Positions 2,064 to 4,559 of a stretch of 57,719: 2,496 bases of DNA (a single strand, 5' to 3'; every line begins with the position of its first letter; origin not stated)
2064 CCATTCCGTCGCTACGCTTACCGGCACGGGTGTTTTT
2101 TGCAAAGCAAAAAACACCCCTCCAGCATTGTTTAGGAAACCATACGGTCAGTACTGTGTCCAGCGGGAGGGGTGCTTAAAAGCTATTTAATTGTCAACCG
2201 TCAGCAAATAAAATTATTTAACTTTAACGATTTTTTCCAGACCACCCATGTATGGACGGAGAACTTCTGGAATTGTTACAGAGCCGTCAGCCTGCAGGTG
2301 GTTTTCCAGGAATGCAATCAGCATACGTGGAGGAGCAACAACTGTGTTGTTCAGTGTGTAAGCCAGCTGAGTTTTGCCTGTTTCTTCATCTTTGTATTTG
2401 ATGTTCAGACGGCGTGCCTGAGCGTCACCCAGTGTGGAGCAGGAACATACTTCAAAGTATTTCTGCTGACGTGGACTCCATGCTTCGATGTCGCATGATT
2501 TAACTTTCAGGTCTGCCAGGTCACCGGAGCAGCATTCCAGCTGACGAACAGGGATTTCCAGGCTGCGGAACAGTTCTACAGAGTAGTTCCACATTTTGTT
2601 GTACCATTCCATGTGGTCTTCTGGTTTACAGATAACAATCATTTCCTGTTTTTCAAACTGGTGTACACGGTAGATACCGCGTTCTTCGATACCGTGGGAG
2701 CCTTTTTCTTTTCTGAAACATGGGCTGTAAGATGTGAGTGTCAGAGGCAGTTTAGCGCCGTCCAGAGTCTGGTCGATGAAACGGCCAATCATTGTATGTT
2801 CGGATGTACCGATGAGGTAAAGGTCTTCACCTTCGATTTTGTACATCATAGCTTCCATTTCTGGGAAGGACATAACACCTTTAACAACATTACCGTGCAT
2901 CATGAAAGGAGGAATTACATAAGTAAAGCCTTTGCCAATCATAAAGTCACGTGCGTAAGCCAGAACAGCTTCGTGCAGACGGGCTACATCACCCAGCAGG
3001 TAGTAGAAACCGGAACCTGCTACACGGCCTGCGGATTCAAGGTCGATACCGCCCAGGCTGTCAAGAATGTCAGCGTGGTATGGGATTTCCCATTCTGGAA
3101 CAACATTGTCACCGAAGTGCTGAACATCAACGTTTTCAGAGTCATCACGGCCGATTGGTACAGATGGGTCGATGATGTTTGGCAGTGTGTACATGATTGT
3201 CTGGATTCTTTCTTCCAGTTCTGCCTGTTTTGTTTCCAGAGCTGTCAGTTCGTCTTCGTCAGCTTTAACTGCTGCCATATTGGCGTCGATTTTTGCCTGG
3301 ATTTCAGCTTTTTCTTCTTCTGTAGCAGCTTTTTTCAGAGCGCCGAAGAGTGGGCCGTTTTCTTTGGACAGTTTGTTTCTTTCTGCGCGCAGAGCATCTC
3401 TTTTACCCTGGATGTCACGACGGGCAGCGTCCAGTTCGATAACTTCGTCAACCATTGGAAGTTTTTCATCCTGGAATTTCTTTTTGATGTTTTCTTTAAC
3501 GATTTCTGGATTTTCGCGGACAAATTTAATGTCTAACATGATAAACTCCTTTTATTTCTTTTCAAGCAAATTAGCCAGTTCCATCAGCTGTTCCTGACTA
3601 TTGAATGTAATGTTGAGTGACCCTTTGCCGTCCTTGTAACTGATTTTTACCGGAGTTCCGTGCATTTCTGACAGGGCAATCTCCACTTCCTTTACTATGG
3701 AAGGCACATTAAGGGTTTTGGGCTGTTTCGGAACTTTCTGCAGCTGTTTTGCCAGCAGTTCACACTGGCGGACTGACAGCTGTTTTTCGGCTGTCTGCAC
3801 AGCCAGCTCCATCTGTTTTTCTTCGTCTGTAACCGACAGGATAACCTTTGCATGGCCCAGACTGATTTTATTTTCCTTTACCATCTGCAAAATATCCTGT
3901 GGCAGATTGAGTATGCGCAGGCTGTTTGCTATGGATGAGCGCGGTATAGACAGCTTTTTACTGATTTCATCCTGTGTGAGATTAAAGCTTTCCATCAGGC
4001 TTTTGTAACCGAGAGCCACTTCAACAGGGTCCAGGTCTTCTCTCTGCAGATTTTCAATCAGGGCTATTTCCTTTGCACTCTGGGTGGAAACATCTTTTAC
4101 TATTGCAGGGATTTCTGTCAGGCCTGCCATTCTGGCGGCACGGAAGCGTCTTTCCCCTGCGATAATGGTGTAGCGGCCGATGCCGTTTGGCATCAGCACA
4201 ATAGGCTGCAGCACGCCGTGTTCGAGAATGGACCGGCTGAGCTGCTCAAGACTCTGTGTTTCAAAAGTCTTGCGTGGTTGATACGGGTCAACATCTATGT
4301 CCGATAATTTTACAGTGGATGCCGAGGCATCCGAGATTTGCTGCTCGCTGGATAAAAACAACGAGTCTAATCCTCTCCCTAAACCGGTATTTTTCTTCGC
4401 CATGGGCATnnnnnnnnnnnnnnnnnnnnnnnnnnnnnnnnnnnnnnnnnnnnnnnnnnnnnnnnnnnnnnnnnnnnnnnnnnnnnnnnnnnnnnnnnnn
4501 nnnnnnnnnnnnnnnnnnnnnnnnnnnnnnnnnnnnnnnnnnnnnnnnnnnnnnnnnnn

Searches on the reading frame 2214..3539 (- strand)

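Call 66: search_protein_families(library=pfam, proteins=[window:2214-3539:-], max_evalue=0.00001)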
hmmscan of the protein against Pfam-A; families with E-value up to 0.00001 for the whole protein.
window:2214-3539:- (441 aa): 2 families
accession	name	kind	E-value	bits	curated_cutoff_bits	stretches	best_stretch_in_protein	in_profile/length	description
PF00587.30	tRNA-synt_2b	-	1.1e-32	114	29.3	1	237-414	8-179/179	tRNA synthetase class II core domain (G, H, P, S and T)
PF02403.27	Seryl_tRNA_N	-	4.9e-20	72.2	28.2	1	1-122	1-107/108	Seryl-tRNA synthetase N-terminal domain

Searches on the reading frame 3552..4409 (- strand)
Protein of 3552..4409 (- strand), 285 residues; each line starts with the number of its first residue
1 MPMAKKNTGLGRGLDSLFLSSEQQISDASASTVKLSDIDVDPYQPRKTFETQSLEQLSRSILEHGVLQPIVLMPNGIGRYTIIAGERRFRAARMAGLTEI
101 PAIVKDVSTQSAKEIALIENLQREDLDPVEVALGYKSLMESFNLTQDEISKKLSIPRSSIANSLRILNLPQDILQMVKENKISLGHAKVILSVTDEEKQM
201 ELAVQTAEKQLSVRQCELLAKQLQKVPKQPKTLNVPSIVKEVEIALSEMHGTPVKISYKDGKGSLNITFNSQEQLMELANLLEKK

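Call 66: search_protein_families(library=pfam, proteins=[window:3552-4409:-], max_evalue=0.00001)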
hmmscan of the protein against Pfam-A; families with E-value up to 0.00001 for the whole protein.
window:3552-4409:- (285 aa): 3 families
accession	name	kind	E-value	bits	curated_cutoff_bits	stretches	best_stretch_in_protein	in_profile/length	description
PF17762.8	HTH_ParB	-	1.8e-33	115.2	22.6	1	124-224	1-101/102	ParB HTH domain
PF02195.25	ParB_N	-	2.3e-32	111.4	26.3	1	32-122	5-95/95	ParB N-terminal domain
PF23552.2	ParB_C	-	4.2e-06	26.6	23.8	0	239-278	5-45/50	ParB dimerisation domain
